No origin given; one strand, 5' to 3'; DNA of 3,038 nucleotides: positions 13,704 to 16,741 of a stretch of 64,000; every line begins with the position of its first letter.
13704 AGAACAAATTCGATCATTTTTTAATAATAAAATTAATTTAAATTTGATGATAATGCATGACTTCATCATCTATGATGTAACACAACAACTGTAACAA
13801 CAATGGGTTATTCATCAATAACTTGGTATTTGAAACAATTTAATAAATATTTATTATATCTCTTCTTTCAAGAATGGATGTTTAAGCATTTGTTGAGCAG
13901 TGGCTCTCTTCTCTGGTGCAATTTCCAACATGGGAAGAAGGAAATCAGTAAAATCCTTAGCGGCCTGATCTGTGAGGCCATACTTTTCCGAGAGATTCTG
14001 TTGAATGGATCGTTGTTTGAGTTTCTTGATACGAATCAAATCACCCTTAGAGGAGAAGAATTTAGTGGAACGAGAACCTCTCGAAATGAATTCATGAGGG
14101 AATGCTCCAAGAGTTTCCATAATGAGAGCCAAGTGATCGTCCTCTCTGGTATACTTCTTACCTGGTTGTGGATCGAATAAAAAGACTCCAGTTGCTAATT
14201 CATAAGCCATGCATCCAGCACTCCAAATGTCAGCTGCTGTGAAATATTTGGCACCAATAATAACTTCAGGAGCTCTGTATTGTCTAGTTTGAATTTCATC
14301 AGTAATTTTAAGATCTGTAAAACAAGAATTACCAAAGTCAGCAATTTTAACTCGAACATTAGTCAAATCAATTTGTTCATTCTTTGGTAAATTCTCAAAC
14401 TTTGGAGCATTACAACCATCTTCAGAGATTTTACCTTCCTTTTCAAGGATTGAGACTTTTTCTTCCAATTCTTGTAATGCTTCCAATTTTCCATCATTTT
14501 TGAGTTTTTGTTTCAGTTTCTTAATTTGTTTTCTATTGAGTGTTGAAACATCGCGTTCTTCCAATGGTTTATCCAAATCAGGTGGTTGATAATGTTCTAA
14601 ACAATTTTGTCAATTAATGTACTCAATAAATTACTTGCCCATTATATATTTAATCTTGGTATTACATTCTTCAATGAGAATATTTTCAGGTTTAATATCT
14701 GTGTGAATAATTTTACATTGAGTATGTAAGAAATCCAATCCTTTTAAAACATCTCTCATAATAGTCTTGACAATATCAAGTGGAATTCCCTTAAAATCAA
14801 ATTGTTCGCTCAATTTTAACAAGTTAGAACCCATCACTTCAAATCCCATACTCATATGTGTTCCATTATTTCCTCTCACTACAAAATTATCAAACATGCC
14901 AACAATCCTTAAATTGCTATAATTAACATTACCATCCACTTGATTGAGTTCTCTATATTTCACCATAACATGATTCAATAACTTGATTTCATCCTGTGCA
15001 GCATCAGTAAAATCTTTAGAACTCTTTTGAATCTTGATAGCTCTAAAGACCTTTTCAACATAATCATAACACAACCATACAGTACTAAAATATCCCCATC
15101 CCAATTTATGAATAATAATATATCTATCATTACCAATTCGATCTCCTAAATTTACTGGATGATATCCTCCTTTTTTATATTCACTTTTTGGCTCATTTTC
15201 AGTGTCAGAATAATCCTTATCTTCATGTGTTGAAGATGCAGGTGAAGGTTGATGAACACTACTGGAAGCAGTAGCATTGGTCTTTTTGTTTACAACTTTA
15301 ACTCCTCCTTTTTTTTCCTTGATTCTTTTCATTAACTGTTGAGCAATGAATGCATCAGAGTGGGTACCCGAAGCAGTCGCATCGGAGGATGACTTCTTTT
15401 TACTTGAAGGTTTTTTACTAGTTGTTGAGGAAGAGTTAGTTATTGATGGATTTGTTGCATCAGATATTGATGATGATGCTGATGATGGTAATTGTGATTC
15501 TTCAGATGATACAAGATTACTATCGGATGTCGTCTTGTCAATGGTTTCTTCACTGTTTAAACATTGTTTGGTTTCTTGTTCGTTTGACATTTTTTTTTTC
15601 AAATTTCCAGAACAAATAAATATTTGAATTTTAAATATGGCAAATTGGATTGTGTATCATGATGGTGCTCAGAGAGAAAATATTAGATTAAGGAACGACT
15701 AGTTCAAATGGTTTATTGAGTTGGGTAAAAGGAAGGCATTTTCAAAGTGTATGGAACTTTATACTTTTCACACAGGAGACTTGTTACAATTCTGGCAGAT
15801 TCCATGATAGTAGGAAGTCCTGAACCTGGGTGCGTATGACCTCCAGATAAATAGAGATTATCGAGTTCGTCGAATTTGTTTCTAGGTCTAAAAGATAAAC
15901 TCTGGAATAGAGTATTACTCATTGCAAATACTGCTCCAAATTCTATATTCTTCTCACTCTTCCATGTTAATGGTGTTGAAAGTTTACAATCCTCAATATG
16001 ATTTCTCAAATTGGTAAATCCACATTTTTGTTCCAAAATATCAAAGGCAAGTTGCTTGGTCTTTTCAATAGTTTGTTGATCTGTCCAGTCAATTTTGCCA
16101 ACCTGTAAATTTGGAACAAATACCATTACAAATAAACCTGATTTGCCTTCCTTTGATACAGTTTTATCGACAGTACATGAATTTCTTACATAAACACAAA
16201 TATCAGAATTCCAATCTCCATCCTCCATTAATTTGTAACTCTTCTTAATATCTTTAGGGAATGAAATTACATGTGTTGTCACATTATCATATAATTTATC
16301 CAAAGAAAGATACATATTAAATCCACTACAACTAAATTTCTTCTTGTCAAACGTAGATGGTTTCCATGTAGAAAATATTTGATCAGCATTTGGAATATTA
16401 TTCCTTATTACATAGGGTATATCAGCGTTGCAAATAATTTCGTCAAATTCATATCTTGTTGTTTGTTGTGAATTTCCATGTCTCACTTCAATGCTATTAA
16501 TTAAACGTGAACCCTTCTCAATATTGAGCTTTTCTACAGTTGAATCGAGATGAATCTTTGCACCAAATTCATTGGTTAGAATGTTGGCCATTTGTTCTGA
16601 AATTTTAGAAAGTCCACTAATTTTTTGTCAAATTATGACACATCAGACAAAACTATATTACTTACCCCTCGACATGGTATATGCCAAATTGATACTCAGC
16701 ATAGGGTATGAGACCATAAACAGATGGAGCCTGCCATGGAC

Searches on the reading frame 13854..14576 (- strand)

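Call 7: search_protein_families(library=pfam, proteins=[window:13854-14576:-], max_evalue=0.1)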
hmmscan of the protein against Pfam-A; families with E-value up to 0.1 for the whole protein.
window:13854-14576:- (240 aa): 2 families
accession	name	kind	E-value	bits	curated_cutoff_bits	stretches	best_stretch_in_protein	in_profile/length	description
PF00069.31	Pkinase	-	7.8e-24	84.9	31.7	1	69-236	131-263/263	Protein kinase domain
PF07714.23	PK_Tyr_Ser-Thr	-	1.2e-05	25.2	23.1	1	73-129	138-199/258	Protein tyrosine and serine/threonine kinase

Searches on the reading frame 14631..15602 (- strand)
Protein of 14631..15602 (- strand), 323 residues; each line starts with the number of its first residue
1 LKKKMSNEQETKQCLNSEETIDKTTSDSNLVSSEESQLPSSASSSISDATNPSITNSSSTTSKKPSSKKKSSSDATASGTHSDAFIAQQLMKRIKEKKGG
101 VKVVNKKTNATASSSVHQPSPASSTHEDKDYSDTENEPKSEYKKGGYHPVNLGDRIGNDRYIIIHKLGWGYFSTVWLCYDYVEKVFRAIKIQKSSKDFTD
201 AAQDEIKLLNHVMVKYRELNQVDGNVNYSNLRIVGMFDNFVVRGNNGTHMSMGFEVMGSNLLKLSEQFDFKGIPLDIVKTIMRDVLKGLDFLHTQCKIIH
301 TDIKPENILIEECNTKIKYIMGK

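Call 7: search_protein_families(library=pfam, proteins=[window:14631-15602:-], max_evalue=0.1)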
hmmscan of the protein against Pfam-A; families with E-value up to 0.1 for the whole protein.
window:14631-15602:- (323 aa): 3 families
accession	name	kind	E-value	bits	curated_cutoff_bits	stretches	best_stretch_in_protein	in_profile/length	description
PF00069.31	Pkinase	-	6.4e-17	62.3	31.7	1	162-317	2-137/263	Protein kinase domain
PF07714.23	PK_Tyr_Ser-Thr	-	0.00059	19.7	23.1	1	164-314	4-139/258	Protein tyrosine and serine/threonine kinase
PF17667.7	Pkinase_fungal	-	0.0014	17.9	24.1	1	282-314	292-324/387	Fungal protein kinase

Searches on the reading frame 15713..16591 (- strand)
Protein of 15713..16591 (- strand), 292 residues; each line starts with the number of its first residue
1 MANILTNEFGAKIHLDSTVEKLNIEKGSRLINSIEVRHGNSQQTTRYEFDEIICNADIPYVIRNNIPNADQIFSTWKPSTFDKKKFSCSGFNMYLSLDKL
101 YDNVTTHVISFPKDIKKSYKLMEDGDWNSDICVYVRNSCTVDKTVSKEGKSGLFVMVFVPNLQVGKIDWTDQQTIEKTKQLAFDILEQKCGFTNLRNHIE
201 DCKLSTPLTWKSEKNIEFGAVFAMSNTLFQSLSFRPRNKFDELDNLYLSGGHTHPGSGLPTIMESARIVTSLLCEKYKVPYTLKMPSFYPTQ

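Call 7: search_protein_families(library=pfam, proteins=[window:15713-16591:-], max_evalue=0.1)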
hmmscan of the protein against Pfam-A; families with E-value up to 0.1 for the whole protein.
window:15713-16591:- (292 aa): 1 family
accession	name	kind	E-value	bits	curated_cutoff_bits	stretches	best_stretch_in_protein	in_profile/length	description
PF00898.22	Orbi_VP2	-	0.011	13.9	23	1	37-87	210-260/946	Orbivirus outer capsid protein VP2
